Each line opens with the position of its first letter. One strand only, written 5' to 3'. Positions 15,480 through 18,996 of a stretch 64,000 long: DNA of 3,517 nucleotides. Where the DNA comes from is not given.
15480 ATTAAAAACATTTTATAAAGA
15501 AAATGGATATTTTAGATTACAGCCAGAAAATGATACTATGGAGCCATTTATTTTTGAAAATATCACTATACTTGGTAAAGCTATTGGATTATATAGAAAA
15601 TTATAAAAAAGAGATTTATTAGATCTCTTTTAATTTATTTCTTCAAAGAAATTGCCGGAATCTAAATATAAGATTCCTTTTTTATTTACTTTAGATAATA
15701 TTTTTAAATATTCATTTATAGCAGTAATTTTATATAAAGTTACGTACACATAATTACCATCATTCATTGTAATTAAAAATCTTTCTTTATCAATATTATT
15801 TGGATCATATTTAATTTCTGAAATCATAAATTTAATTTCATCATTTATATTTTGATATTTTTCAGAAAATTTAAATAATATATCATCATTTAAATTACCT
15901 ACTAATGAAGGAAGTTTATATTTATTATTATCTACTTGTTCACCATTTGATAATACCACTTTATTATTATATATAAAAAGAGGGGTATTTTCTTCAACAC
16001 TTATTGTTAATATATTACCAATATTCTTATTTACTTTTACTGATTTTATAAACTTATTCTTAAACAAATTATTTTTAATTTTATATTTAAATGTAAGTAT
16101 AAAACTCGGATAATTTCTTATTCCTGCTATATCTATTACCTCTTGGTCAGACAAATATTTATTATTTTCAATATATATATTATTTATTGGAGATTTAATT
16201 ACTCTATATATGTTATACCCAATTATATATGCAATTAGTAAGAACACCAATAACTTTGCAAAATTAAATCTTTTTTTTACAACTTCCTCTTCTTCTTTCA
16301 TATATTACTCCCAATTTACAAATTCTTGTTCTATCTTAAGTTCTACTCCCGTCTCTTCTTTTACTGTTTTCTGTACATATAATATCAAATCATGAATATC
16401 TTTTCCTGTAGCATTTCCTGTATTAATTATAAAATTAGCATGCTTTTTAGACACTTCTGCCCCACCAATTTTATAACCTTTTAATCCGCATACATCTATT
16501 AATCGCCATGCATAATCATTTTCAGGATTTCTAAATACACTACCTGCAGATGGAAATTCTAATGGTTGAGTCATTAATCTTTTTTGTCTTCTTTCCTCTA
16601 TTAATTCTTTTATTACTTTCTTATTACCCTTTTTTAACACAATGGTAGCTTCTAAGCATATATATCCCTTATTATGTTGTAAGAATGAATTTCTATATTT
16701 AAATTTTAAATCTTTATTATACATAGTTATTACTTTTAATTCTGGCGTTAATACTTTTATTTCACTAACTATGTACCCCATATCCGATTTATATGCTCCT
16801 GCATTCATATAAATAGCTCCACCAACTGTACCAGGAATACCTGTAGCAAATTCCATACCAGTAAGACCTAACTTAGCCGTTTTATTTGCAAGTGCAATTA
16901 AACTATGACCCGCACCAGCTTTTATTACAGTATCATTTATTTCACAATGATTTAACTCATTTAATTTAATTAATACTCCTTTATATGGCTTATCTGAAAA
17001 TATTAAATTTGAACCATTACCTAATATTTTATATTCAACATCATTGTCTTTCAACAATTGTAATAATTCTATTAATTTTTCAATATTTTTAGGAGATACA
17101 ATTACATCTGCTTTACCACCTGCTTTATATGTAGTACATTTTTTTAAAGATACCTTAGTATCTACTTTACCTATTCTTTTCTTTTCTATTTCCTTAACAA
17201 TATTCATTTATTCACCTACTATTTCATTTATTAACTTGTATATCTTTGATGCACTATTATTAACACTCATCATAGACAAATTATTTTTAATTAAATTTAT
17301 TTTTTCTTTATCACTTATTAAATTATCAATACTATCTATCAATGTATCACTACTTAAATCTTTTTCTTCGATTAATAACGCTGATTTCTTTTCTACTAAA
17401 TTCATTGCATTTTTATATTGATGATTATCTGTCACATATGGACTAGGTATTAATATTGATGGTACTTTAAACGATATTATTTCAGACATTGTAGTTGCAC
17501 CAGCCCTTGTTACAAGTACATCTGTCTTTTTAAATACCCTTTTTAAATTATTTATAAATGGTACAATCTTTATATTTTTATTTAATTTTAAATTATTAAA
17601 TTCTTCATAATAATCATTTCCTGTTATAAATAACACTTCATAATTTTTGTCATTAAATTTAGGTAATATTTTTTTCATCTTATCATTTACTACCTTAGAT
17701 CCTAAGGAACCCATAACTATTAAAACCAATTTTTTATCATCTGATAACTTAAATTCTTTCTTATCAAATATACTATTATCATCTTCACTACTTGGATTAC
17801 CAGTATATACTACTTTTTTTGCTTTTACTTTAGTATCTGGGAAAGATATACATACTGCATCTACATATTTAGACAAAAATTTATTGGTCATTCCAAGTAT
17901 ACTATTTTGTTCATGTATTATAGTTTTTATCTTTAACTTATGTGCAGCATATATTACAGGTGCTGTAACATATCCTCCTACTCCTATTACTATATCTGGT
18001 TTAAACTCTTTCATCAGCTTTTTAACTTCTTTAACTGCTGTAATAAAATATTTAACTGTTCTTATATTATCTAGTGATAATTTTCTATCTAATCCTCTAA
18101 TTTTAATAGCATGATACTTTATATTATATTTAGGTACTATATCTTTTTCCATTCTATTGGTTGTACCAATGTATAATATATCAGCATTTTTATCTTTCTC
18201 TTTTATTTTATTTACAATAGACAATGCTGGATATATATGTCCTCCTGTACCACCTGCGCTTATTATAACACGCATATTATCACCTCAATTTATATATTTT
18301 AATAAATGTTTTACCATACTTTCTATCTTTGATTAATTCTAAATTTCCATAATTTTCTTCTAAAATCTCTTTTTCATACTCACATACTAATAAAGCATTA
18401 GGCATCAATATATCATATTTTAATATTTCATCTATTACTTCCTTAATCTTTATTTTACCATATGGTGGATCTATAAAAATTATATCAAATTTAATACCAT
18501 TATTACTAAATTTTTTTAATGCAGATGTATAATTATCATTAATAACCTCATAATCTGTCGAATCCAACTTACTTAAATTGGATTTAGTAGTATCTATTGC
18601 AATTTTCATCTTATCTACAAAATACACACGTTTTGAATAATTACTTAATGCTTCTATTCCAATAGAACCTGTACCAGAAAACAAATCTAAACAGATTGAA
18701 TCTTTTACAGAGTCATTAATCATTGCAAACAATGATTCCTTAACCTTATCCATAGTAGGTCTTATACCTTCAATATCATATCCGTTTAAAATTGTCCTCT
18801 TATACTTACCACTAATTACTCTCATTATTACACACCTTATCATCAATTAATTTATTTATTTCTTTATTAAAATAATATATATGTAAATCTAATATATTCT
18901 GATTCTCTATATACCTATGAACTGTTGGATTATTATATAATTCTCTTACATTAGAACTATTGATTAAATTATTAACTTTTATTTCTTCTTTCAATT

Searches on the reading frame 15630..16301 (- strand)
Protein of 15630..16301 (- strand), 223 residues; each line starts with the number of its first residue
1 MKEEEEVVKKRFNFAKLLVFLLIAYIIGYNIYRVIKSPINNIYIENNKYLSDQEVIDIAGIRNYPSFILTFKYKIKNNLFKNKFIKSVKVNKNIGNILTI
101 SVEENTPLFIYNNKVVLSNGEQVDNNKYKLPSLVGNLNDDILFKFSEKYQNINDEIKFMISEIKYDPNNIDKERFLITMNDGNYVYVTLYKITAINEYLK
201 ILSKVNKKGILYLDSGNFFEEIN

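Call 53: search_protein_families(library=pfam, proteins=[window:15630-16301:-], max_evalue=0.00001)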
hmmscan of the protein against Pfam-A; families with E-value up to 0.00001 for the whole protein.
window:15630-16301:- (223 aa): 1 family
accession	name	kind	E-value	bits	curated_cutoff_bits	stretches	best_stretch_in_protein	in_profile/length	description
PF08478.15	POTRA_1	-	2.1e-10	41.2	23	1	37-104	1-68/69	POTRA domain, FtsQ-type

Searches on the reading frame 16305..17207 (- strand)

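Call 53: search_protein_families(library=pfam, proteins=[window:16305-17207:-], max_evalue=0.00001)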
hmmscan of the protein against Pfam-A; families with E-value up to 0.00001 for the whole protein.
window:16305-17207:- (300 aa): 2 families
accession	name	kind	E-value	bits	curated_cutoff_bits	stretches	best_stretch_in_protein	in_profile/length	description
PF02873.21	MurB_C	-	2.3e-36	124.4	27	1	199-296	2-98/99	UDP-N-acetylenolpyruvoylglucosamine reductase, C-terminal domain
PF01565.28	FAD_binding_4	-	3.9e-22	78.9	26.4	1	34-160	2-136/139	FAD binding domain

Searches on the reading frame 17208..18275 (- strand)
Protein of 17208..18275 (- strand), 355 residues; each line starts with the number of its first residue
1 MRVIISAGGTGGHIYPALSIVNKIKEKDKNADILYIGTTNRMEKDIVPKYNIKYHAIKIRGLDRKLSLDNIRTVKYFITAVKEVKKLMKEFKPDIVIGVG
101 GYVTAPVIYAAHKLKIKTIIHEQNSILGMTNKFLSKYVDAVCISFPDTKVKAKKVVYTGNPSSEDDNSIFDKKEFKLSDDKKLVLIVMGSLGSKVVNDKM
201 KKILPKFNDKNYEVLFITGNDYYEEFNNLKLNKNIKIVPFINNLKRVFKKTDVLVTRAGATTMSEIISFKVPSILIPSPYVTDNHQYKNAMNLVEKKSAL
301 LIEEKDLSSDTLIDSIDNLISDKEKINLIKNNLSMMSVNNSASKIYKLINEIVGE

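Call 53: search_protein_families(library=pfam, proteins=[window:17208-18275:-], max_evalue=0.00001)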
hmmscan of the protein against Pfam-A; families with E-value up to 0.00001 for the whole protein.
window:17208-18275:- (355 aa): 3 families
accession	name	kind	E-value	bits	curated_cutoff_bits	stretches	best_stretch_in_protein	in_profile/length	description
PF03033.26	Glyco_transf_28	-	8.3e-44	149.5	26.2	1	3-142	1-138/139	Glycosyltransferase family 28 N-terminal domain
PF04101.22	Glyco_tran_28_C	-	3.1e-34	118.9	22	1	184-332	2-147/166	Glycosyltransferase family 28 C-terminal domain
PF00201.24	UDPGT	-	2.9e-06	26.8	19.5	1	178-329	272-416/499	UDP-glucoronosyl and UDP-glucosyl transferase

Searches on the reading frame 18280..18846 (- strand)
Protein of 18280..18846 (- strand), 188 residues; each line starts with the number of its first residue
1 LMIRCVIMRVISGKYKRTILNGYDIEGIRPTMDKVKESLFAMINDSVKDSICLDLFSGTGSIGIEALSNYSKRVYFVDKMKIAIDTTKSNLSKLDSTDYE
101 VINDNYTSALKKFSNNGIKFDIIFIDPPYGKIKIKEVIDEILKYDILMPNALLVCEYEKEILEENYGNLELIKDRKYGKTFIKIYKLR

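Call 53: search_protein_families(library=pfam, proteins=[window:18280-18846:-], max_evalue=0.00001)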
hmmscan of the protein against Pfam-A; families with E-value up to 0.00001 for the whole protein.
window:18280-18846:- (188 aa): 3 families
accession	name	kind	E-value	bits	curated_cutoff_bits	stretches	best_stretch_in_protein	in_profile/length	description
PF03602.21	Cons_hypoth95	-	1e-50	172.4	24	1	8-186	1-182/182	Conserved hypothetical protein 95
PF05175.20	MTS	-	3.5e-07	30.4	23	1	33-133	17-112/170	Methyltransferase small domain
PF09445.16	Methyltransf_15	-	5.1e-06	26.6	22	1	51-133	3-85/165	RNA cap guanine-N2 methyltransferase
